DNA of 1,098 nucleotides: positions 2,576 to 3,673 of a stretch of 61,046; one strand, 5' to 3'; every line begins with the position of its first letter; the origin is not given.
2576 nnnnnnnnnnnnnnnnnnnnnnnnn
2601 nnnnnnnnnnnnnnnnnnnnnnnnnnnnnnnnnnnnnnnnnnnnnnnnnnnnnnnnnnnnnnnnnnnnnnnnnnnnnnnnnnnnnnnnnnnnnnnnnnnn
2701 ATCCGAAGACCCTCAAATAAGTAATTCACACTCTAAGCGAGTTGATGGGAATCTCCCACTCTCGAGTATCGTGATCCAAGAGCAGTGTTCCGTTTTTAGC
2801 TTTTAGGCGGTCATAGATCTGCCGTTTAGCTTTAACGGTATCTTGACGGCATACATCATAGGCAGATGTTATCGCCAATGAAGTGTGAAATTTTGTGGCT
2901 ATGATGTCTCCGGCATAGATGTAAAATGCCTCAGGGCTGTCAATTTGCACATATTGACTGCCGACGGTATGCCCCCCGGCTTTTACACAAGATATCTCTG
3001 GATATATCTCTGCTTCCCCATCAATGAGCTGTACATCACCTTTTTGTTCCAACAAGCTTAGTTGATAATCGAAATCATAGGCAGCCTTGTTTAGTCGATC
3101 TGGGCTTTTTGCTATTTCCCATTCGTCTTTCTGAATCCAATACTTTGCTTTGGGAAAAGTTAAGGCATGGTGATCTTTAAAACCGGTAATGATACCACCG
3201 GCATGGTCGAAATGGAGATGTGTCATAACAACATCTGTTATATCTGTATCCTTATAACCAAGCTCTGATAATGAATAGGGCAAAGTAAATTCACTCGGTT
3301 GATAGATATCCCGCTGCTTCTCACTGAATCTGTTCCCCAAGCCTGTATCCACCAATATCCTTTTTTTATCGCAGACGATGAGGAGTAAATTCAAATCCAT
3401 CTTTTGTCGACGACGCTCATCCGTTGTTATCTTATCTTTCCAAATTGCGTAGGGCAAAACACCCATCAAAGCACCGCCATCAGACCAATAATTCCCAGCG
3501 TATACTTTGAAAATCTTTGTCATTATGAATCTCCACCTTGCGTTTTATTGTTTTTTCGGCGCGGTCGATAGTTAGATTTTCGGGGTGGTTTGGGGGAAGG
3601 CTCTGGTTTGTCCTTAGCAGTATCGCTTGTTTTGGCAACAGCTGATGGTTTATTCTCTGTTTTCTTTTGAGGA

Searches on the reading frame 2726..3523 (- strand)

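Call 17: search_protein_families(library=pfam, proteins=[window:2726-3523:-])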
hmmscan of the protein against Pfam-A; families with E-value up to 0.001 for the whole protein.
window:2726-3523:- (265 aa): 1 family
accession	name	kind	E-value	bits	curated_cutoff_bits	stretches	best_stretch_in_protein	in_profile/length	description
PF00753.33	Lactamase_B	-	1.6e-14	54.8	22.7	1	47-235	9-162/196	Metallo-beta-lactamase superfamily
